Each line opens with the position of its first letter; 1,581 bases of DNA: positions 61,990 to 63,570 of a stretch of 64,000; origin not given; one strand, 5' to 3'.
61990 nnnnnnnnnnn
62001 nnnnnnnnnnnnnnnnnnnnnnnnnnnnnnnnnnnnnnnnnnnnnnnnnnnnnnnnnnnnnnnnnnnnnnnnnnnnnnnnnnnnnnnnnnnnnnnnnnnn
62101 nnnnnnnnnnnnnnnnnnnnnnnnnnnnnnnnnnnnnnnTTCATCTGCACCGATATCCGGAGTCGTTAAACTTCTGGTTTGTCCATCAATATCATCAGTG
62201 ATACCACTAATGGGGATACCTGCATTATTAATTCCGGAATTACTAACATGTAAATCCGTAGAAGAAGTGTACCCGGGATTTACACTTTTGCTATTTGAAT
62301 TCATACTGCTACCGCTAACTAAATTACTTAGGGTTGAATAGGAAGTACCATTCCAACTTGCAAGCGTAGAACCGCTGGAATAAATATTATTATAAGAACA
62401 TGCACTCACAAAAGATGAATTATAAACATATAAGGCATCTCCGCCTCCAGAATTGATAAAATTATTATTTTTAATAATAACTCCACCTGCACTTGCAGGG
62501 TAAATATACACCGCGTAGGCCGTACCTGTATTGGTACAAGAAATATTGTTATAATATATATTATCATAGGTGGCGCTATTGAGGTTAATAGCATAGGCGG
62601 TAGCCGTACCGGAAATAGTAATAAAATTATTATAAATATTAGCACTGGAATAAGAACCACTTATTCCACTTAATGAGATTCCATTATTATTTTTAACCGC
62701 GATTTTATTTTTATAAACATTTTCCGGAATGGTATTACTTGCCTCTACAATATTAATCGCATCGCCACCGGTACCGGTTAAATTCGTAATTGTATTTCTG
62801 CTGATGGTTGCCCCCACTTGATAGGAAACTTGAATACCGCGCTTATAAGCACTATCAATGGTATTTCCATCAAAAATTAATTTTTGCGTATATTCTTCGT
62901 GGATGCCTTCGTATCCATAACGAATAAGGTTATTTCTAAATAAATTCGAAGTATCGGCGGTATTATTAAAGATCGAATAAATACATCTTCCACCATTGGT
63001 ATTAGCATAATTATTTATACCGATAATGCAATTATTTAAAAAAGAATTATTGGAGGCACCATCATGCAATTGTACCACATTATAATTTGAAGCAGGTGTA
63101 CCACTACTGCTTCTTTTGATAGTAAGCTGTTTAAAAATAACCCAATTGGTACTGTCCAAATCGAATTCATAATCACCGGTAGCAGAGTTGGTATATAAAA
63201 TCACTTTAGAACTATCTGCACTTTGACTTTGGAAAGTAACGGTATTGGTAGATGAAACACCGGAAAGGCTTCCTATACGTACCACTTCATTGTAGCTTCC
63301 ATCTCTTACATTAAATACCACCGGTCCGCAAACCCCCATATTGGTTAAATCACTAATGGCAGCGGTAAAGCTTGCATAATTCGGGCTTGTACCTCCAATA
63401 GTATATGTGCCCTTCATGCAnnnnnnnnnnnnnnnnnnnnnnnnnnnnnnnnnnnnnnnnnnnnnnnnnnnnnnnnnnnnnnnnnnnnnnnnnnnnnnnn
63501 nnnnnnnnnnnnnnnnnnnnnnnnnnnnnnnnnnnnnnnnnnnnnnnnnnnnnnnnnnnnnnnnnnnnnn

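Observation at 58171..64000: Giant T9SS adhesin with a duplicated beta-helix module and a 12-unit array of 237-bp coding repeats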

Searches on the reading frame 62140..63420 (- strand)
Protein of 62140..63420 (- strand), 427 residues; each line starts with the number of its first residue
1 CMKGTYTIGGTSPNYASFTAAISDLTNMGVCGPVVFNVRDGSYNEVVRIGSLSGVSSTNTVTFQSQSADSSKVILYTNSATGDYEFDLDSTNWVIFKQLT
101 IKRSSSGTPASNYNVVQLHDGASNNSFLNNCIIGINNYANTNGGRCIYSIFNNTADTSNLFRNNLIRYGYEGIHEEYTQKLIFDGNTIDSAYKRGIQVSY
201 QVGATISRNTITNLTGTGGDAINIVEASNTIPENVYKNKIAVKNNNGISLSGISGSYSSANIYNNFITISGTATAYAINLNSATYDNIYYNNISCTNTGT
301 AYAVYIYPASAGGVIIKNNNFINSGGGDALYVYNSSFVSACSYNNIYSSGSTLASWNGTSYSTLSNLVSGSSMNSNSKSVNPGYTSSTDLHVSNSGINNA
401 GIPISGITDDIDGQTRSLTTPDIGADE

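Call 24: search_protein_families(library=pfam, proteins=[window:62140-63420:-], max_evalue=1)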
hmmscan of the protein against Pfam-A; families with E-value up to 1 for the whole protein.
seq(427 aa): 2 families
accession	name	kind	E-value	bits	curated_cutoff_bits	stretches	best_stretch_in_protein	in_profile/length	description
PF13229.12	Beta_helix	-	0.00057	20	25.9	3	83-211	46-158/158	Right handed beta helix region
PF05137.18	PilN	-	0.083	13.4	22.8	1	228-262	7-40/78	Fimbrial assembly protein (PilN)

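Call 36: predict_structure(alignment_id=A1)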
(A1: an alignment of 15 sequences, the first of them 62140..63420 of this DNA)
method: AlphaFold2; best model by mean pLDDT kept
length: 427 residues; sequences in the alignment: 15
mean_pLDDT: 91.2   pTM: 0.92
mean pLDDT of the five models: 91.2, 91.1, 91.1, 90.7, 90.5
residues with pLDDT >= 90: 317; 70-90: 89; 50-70: 21; < 50: 0
segments of 3 or more residues with pLDDT < 50: none
pLDDT, mean of each block of 10 residues (from residue 1): 96 95 97 98 93 97 97 86 87 98 71 87 97 86 84 90 96 91 97 94 94 93 86 94 95 79 96 91 91 87 73 88 89 88 94 91 95 95 92 93 95 95 95
secondary structure, 60 per line:
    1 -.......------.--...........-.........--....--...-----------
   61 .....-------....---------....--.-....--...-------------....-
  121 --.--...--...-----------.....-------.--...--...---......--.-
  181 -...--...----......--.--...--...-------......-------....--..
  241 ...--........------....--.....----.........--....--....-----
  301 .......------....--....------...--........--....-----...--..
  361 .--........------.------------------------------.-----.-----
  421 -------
elements in order: E2-8 H18-28 E30-38 E41-44 E47-49 E61-65 E73-76 E86-89 E94-97 E100-102 E116-119 E126-128 E131-133 E145-149 E160-162 E165-167 E171-176 E182-184 E187-189 E194-199 E205-207 E210-212 E220-225 E233-236 E239-243 E246-253 E260-263 E266-270 E275-283 E286-289 E292-295 E301-307 E314-317 E320-323 E330-332 E338-342 E345-348 E354-356 E359-361 H364-371

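Call 40: fold_search(model_id=the predicted structure, library=pdb)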
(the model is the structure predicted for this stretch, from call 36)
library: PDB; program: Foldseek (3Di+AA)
matches with E <= 10: 455; with E <= 0.001: 42
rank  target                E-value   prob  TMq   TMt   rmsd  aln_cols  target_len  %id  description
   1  5gqc_A                4.3e-08  1.00  0.53  0.41  11.4       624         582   12  Crystal structure of lacto-N-biosidase LnbX from Bifidobacterium longum subsp. longum, ligand-free form (released 2017-04-19)
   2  5gqc_D                5.8e-08  1.00  0.54  0.41   9.8       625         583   12  Crystal structure of lacto-N-biosidase LnbX from Bifidobacterium longum subsp. longum, ligand-free form (released 2017-04-19)
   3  7v6i_A                6.3e-08  1.00  0.55  0.41  11.0       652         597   12  Crystal structure of lacto-N-biosidase BsaX from Bifidobacterium saguini, lacto-N-biose complex (released 2022-02-09)
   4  7v6m_A                3.9e-07  1.00  0.53  0.42   9.9       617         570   12  Crystal structure of lacto-N-biosidase TnX from Tynzenella nexilis, lacto-N-biose complex (released 2022-02-09)
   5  5gkq_A                1.7e-05  1.00  0.28  0.18  21.8       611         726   10  Structure of PL6 family alginate lyase AlyGC mutant-R241A (released 2017-02-08)
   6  1ru4                  4.5e-05  1.00  0.54  0.57   9.6       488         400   14  Crystal structure of pectate lyase Pel9A (released 2004-04-13)
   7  4ozz                  7.8e-05  1.00  0.36  0.36  11.7       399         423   12  Crystal Structure of the periplasmic alginate epimerase AlgG T265N T268M double mutant (released 2015-03-04)
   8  6kfn                  8.6e-05  1.00  0.45  0.63   6.6       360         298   15  Crystal structure of alginate lyase from Paenibacillus sp. str. FPU-7 (released 2019-10-30)
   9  2pyh_A                8.6e-05  0.99  0.27  0.30  13.6       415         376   12  Azotobacter vinelandii Mannuronan C-5 epimerase AlgE4 A-module complexed with mannuronan trisaccharide (released 2008-05-27)
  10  5gkd_A                1.1e-04  1.00  0.28  0.18  21.6       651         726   10  Structure of PL6 family alginate lyase AlyGC (released 2017-02-08)
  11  4ozy                  1.7e-04  1.00  0.39  0.39  10.1       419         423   13  Crystal Structure of the periplasmic alginate epimerase AlgG T265N mutant (released 2015-03-04)
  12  7o78_A                1.7e-04  1.00  0.46  0.41   9.8       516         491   11  Structure of the PL6 family chondroitinase B from Pseudopedobacter saltans, Pedsa3807 (released 2021-07-28)
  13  1dbg_A                1.9e-04  1.00  0.41  0.37  12.1       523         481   13  CRYSTAL STRUCTURE OF CHONDROITINASE B (released 2000-01-12)
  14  7o84_B                2.1e-04  1.00  0.40  0.42   9.6       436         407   12  Structure of the PL6 family alginate lyase Pedsa0632 from Pseudopedobacter saltans in complex with substrate (released 2021-07-28)
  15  7dmk_A                2.2e-04  0.87  0.19  0.12  22.2       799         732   10  PL6 alginate lyase BcAlyPL6 (released 2021-10-06)
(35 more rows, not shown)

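Call 68: search_solved_structures(query=A1, max_evalue=0.1)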
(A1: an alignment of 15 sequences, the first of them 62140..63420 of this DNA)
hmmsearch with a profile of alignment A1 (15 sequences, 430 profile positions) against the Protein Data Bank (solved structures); distinct sequences matched with E-value up to 0.1: 7.
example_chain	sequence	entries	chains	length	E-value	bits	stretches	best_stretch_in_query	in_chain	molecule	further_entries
3zpp_A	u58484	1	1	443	0.00058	22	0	90-219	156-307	CELL WALL SURFACE ANCHOR FAMILY PROTEIN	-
7c7d_A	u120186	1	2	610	0.00071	21.8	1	154-266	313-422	alpha-1,3-glucanase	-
4ozz_A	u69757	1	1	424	0.005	19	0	183-256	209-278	Poly(beta-D-mannuronate) C5 epimerase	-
4nk6_A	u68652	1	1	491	0.008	18.3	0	184-256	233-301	Poly(beta-D-mannuronate) C5 epimerase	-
4ozy_A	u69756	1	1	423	0.008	18.3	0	186-256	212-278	Poly(beta-D-mannuronate) C5 epimerase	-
4nk8_A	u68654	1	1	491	0.0084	18.2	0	184-256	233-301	Poly(beta-D-mannuronate) C5 epimerase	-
2bdq_A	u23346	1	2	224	0.044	15.9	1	7-43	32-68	copper homeostasis protein CutC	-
